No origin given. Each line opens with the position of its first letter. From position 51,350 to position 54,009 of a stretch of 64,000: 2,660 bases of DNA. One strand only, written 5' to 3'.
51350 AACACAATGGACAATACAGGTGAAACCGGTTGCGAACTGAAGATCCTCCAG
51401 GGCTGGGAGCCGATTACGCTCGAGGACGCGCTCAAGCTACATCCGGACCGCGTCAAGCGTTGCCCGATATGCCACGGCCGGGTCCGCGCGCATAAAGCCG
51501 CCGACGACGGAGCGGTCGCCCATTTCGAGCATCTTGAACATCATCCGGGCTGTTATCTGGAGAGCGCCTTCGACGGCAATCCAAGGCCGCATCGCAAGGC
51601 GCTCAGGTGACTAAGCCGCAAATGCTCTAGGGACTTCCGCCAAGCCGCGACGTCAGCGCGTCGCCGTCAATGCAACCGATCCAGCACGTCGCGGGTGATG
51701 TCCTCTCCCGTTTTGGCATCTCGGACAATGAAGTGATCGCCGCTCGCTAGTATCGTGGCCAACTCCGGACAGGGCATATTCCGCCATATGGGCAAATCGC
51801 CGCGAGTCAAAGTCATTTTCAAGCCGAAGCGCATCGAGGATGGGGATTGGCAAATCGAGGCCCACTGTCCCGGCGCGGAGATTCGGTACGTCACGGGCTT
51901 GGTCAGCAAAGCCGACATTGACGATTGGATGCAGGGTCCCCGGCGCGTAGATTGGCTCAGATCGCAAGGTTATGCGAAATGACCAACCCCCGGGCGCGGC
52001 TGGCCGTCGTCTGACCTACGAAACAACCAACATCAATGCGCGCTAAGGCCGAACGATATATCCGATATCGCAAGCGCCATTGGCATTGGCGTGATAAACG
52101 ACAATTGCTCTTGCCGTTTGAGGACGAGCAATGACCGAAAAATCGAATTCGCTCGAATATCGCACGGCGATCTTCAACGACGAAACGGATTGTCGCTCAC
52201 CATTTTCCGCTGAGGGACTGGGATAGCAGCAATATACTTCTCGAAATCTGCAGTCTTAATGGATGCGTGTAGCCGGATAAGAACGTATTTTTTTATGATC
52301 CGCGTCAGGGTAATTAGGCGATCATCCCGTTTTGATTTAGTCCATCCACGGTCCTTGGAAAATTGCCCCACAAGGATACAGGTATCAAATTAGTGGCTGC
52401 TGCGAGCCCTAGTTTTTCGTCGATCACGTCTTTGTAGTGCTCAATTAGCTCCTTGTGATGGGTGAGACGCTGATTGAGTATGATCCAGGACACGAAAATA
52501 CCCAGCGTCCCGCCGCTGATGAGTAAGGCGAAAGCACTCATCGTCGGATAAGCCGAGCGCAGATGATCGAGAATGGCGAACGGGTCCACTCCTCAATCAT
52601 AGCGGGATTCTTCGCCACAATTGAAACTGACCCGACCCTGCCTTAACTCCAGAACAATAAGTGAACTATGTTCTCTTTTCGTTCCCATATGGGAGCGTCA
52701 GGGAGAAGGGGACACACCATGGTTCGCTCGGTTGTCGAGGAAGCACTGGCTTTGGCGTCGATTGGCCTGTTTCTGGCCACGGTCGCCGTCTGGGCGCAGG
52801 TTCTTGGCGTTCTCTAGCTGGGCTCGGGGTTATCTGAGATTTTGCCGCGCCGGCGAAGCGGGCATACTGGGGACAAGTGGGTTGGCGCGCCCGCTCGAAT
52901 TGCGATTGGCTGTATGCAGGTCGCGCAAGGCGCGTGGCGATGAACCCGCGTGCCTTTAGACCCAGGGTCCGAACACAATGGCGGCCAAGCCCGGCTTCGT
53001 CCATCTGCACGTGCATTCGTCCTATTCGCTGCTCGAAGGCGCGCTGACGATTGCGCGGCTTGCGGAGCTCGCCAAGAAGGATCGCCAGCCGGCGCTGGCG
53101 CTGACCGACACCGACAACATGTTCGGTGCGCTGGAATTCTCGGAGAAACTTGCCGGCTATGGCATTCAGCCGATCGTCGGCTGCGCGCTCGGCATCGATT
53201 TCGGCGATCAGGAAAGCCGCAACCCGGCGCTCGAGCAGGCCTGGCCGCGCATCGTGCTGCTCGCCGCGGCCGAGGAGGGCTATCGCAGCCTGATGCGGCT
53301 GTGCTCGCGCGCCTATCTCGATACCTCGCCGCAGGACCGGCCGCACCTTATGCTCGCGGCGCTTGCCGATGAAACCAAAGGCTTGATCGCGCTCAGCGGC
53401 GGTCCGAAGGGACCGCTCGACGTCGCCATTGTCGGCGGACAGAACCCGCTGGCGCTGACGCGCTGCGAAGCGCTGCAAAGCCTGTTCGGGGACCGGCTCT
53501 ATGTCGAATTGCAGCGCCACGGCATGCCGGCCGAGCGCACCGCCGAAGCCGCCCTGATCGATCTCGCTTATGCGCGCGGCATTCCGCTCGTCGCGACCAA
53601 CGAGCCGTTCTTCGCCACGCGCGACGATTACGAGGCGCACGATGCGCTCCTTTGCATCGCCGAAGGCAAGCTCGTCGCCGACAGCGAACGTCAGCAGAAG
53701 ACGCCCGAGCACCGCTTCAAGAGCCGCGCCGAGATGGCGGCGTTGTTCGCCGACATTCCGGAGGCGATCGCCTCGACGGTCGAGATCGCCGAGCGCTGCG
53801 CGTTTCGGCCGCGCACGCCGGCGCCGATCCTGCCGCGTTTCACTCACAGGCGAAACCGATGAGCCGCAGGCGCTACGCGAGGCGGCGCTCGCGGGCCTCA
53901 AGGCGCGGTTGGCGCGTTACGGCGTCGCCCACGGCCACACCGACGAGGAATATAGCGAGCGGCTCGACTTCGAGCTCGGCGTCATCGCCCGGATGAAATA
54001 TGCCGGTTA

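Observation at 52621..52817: Paired LexA-type SOS boxes over a promoter driving an unannotated 32-codon hydrophobic ORF just upstream of dnaE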

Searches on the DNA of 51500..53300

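Call 53: search_rna_families(source=window, start=51500, end=53300, threshold=evalue, max_evalue=1)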
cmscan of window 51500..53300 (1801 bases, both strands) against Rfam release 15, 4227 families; matches with E-value up to 1: 1.
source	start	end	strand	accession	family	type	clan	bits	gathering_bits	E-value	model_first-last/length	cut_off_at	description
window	51597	51719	-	RF02225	sX6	Gene; sRNA;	-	14.7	40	0.44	1-342/342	no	Proteobacterial sRNA sX6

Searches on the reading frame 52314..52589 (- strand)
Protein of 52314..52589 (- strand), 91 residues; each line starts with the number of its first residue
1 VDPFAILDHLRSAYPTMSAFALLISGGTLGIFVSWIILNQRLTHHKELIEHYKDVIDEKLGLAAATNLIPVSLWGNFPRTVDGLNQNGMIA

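Call 11: search_protein_families(library=ncbifam, proteins=[window:52314-52589:-], max_evalue=10)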
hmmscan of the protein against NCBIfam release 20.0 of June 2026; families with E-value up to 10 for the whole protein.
window:52314-52589:- (91 aa): 0 families

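Call 12: search_protein_families(library=pfam, proteins=[window:52314-52589:-], max_evalue=10)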
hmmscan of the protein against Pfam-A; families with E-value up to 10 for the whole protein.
window:52314-52589:- (91 aa): 0 families

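Call 71: search_protein_families(library=padloc, proteins=[window:52314-52589:-], max_evalue=1)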
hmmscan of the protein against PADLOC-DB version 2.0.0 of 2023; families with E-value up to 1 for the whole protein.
window:52314-52589:- (91 aa): 0 families

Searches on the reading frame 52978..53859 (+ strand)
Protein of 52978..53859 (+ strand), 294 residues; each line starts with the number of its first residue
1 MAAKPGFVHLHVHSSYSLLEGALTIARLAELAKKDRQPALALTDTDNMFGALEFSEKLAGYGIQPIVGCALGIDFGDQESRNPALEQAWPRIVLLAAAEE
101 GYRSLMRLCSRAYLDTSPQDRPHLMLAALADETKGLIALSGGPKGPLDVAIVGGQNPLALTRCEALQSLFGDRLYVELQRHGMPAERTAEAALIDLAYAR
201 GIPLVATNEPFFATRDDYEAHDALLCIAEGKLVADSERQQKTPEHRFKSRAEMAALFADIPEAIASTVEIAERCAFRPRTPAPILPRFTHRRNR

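Call 6: find_related_loci(query=window:52978-53859:+, collection=genome_contigs, flank=4000)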
Query window:52978-53859:+ (294 aa) in genome_contigs; peptide patterns used: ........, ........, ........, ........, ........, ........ (x = any residue, [..] = any of these).
600 stretches matched a pattern (row limit reached: there are more); 562 encode a relative of the query (tblastn E <= 1e-3); the best 80 are kept; 80 distinct loci.
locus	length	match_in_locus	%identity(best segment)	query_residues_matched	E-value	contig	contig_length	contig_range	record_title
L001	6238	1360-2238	89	1-289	2e-173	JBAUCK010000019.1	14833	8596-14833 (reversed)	MAG: Xanthobacteraceae bacterium isolate MFD11085_ilm_asm_bin1 k127_208142, whole genome shotgun sequence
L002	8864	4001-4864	83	2-289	4e-162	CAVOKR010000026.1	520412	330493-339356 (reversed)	MAG: uncultured Alphaproteobacteria bacterium isolate MFD00082.bin.2.122 genome assembly, contig: contig_3647, whole gen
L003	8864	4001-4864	82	1-288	5e-159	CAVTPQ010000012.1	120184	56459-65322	MAG: uncultured Alphaproteobacteria bacterium isolate MFD03323.bin.1.108 genome assembly, contig: contig_22868, whole ge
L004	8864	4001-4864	82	2-289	9e-159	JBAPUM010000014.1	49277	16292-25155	MAG: Xanthobacteraceae bacterium isolate MFD00673_ilm_asm_bin4 k127_262560, whole genome shotgun sequence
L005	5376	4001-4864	82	2-289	8e-159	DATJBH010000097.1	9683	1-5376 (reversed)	MAG TPA_asm: Xanthobacteraceae bacterium isolate SMAG_U15349 k141_2548407, whole genome shotgun sequence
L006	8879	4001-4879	81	2-293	1e-156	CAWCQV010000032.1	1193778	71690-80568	MAG: uncultured Alphaproteobacteria bacterium isolate MFD05377.bin.1.220 genome assembly, contig: contig_58741, whole ge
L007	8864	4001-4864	81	2-289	2e-156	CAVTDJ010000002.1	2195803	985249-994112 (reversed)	MAG: uncultured Alphaproteobacteria bacterium isolate MFD00991.bin.1.39 genome assembly, contig: contig_13256, whole gen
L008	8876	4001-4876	80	1-292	2e-155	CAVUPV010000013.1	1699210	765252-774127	MAG: uncultured Alphaproteobacteria bacterium isolate MFD06092.bin.2.96 genome assembly, contig: contig_8261, whole geno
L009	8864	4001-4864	82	5-292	7e-156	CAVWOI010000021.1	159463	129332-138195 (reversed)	MAG: uncultured Alphaproteobacteria bacterium isolate MFD00964.bin.3.426 genome assembly, contig: contig_32941, whole ge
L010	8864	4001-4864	81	2-289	4e-155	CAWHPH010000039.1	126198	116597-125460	MAG: uncultured Alphaproteobacteria bacterium isolate MFD09222.bin.1.128 genome assembly, contig: contig_40484, whole ge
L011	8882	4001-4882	80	4-293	3e-153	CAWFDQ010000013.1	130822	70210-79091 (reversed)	MAG: uncultured Alphaproteobacteria bacterium isolate MFD05512.bin.2.37 genome assembly, contig: contig_49621, whole gen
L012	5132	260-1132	78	2-292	7e-155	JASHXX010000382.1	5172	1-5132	MAG: Xanthobacteraceae bacterium isolate JOPF268 JOPF_AWAY_contig_1179811, whole genome shotgun sequence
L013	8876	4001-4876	78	2-293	8e-153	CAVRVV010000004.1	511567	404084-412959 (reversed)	MAG: uncultured Alphaproteobacteria bacterium isolate MFD05513.bin.1.261 genome assembly, contig: contig_27326, whole ge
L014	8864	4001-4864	79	2-289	1e-152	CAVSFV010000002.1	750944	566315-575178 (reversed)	MAG: uncultured Alphaproteobacteria bacterium isolate MFD01828.bin.1.100 genome assembly, contig: contig_17865, whole ge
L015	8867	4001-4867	78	5-293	2e-152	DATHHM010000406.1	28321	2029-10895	MAG TPA_asm: Xanthobacteraceae bacterium isolate SMAG_U12500 k141_466546, whole genome shotgun sequence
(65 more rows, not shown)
